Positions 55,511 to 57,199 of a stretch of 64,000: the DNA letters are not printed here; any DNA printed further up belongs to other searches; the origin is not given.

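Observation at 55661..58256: Divergent gene pair: Rieske non-heme oxygenase and cycloeucalenol cycloisomerase (possible sterol-modification module)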

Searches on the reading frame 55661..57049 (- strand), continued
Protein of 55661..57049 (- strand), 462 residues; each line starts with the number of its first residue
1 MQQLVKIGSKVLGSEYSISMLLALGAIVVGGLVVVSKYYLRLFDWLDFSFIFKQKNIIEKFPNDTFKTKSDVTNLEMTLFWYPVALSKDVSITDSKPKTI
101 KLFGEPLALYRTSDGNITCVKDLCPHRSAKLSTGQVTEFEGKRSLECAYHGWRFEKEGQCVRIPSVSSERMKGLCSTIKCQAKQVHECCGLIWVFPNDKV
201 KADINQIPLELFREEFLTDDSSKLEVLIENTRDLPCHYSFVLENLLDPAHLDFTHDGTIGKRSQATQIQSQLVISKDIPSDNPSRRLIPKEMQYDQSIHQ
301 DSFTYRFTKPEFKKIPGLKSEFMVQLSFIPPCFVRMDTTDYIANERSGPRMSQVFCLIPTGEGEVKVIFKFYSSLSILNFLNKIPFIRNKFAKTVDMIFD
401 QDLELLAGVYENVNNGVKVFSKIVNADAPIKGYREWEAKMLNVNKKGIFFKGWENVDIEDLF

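Call 27: search_protein_families(library=pfam, proteins=[window:55661-57049:-], max_evalue=10)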
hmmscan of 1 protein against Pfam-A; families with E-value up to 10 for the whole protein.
window:55661-57049:- (462 aa): 4 families
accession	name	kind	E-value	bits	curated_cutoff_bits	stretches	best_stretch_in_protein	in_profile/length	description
PF00355.32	Rieske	-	1.9e-24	85.8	20.3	1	81-168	2-83/88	Rieske [2Fe-2S] domain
PF19112.6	VanA_C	-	2.9e-15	57.3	23.5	1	235-441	2-191/193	Vanillate O-demethylase oxygenase C-terminal domain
PF08417.18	PaO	-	1.6e-13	51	27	1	328-415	1-84/89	Pheophorbide a oxygenase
PF06377.16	Adipokin_hormo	-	0.19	12.7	22.9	0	252-293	3-44/51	Adipokinetic hormone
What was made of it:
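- On Neverland/DAF-36/DES7 (KshA-clan sterol and steroid Rieske oxygenases): There is no KshA_C hit at E<=10 (call 27).
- There is no KshA_C match even at E<=10 (call 27).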

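Call 37: predict_structure(alignment_id=A1)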
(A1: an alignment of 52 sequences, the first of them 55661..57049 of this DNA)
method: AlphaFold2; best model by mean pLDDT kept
length: 462 residues; sequences in the alignment: 52
mean_pLDDT: 85.9   pTM: 0.84
mean pLDDT of the five models: 85.9, 85.5, 84.3, 84.1, 84.0
residues with pLDDT >= 90: 272; 70-90: 114; 50-70: 66; < 50: 10
segments of 3 or more residues with pLDDT < 50: 2-4, 460-462
pLDDT, mean of each block of 10 residues (from residue 1): 49 64 87 78 59 60 60 89 97 98 98 97 95 98 97 97 96 95 96 96 91 76 83 95 93 70 82 92 84 84 93 77 90 91 61 96 97 90 91 92 90 86 87 95 95 71 49
secondary structure, 60 per line:
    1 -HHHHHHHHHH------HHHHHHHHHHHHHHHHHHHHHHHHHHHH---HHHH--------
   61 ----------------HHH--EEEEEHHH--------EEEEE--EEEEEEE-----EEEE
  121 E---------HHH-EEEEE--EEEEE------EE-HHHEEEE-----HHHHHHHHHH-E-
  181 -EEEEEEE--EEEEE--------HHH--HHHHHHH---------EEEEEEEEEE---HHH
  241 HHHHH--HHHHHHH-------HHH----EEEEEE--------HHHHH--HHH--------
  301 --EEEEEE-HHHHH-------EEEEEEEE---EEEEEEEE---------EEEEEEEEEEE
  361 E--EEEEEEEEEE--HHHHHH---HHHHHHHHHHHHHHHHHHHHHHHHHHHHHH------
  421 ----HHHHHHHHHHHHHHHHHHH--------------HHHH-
elements in order: H2-11 H18-45 H49-52 E82-86 E98-102 E105-111 E117-121 E135-139 E142-146 E159-162 H168-177 E182-188 E191-195 H209-215 E225-234 H238-245 H248-254 E269-274 H283-287 E303-308 H310-314 E322-329 E333-340 E350-361 E364-373 H376-381 H385-414 H425-443 H458-461

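Call 41: fold_search(model_id=the predicted structure, library=pdb)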
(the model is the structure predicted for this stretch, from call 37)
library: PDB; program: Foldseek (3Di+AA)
matches with E <= 10: 1165; with E <= 0.001: 157
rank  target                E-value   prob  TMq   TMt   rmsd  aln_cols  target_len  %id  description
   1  3gb4_A                9.4e-19  1.00  0.59  0.78   4.6       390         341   19  Crystal Structure of Dicamba Monooxygenase with Non-heme Cobalt and Dicamba (released 2009-07-28)
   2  3gob_A                2.7e-18  1.00  0.59  0.77   5.0       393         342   19  Crystal Structure of Dicamba Monooxygenase with Non-heme Cobalt and DCSA (released 2009-07-28)
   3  6icl                  4.4e-18  1.00  0.54  0.71   5.3       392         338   17  Pseudomonas putida CBB5 NdmB (released 2019-09-04)
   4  7szg_B                4.7e-18  1.00  0.54  0.76   4.9       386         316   19  Structure of the Rieske Non-heme Iron Oxygenase GxtA Pressurized with Xenon (released 2022-01-19)
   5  7szf_B                1.1e-17  1.00  0.54  0.76   4.8       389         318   19  Structure of the Rieske Non-heme Iron Oxygenase GxtA with beta-Saxitoxinol Bound (released 2022-01-19)
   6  3gke_A                1.1e-17  1.00  0.60  0.79   4.4       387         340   20  Crystal Structure of Dicamba Monooxygenase (released 2009-07-21)
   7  6wn3_C                1.5e-17  1.00  0.50  0.71   6.7       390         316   18  Structure of the Rieske non-heme iron oxygenase SxtT (released 2020-06-17)
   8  6wnd_B                2.7e-17  1.00  0.52  0.73   4.8       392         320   19  Structure of the Rieske non-heme iron oxygenase GxtA with dideoxysaxitoxin bound (released 2020-06-17)
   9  6wnb_C                3.6e-17  1.00  0.53  0.75   4.9       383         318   19  Structure of the Rieske non-heme iron oxygenase SxtT with dideoxysaxitoxin bound (released 2020-06-17)
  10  6wn3_B                3.8e-17  1.00  0.54  0.74   4.9       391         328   19  Structure of the Rieske non-heme iron oxygenase SxtT (released 2020-06-17)
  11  6wnd_A                4.0e-17  1.00  0.54  0.77   4.7       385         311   19  Structure of the Rieske non-heme iron oxygenase GxtA with dideoxysaxitoxin bound (released 2020-06-17)
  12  6wnb_A                4.3e-17  1.00  0.53  0.73   4.9       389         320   19  Structure of the Rieske non-heme iron oxygenase SxtT with dideoxysaxitoxin bound (released 2020-06-17)
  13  7szh_B                4.8e-17  1.00  0.54  0.75   4.9       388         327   19  Structure of the Rieske Non-heme Iron Oxygenase SxtT with beta-saxitoxinol Bound (released 2022-01-19)
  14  7szf_C                4.8e-17  1.00  0.55  0.75   5.1       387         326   19  Structure of the Rieske Non-heme Iron Oxygenase GxtA with beta-Saxitoxinol Bound (released 2022-01-19)
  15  7szh_A                4.8e-17  1.00  0.52  0.71   5.1       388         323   19  Structure of the Rieske Non-heme Iron Oxygenase SxtT with beta-saxitoxinol Bound (released 2022-01-19)
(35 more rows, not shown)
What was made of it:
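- Tried and rejected: This ruled out ranking Neverland/DAF-36 models against the AF2 model, so PDB Foldseek was used instead (call 41).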

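Call 42: find_encoding_contigs(protein=P0130, flank=8000, max_places=3)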
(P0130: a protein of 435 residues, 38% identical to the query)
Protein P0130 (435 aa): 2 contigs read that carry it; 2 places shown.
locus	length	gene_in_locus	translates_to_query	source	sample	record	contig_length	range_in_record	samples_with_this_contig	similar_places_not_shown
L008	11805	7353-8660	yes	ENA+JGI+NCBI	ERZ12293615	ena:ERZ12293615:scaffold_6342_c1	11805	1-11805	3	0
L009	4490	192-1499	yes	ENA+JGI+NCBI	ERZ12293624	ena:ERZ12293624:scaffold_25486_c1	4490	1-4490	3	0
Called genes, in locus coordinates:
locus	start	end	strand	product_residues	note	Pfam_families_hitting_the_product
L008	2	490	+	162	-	?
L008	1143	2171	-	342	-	PF12796:Ank_2, PF13606:Ank_3 (faint), PF13637:Ank_4 (faint), PF13857:Ank_5, PF00023:Ank (weak), PF01129:ART (weak), PF03496:ADPrib_exo_Tox (faint)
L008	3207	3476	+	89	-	-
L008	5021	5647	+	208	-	PF00097:zf-C3HC4 (weak), PF13445:zf-RING_UBOX (weak), PF13639:zf-RING_2 (weak), PF13920:zf-C3HC4_3 (faint), PF13923:zf-C3HC4_2 (weak), PF15227:zf-C3HC4_4, PF03366:YEATS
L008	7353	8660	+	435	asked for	PF00355:Rieske, PF19112:VanA_C, PF08417:PaO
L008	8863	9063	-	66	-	-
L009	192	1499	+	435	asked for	PF00355:Rieske, PF19112:VanA_C, PF08417:PaO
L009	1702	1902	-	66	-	-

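Call 43: find_encoding_contigs(protein=P0151, flank=8000, max_places=2)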
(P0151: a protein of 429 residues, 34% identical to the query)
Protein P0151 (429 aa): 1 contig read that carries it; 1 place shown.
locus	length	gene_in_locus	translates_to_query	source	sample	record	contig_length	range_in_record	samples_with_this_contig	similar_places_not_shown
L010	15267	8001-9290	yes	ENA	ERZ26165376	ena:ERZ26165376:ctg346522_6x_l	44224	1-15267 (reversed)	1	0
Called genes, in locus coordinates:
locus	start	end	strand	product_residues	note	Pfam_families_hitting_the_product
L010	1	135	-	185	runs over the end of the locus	-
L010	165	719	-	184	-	-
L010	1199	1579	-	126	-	-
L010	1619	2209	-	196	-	-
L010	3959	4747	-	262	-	PF05699:Dimer_Tnp_hAT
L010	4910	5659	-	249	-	-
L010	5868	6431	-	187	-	PF10683:DBD_Tnp_Hermes (weak)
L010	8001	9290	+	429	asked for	PF00355:Rieske, PF19112:VanA_C, PF08417:PaO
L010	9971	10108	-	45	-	-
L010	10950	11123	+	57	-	-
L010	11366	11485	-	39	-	-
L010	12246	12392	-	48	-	-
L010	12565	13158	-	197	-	-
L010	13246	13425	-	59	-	-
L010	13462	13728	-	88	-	-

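Call 45: find_encoding_contigs(protein=P0121, flank=10000, max_places=3)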
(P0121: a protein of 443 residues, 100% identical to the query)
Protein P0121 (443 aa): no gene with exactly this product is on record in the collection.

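Call 46: find_encoding_contigs(protein=P0219, flank=10000, max_places=3)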
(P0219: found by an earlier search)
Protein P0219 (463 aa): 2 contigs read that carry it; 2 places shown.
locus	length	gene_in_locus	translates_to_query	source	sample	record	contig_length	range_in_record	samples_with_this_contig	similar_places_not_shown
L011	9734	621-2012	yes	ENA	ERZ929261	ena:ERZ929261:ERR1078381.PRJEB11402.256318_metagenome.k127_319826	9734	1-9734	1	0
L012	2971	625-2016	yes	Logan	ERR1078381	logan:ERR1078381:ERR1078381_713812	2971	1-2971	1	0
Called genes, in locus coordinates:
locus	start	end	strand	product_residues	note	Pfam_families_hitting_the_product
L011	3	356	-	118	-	?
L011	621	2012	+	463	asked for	PF00355:Rieske, PF19112:VanA_C, PF08417:PaO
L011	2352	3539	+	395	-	-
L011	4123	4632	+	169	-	PF00491:Arginase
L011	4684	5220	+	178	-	PF00491:Arginase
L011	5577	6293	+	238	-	-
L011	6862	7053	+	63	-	-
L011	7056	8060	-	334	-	-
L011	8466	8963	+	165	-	-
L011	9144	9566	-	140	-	-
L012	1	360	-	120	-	?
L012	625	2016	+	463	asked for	PF00355:Rieske, PF19112:VanA_C, PF08417:PaO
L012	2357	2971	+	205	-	?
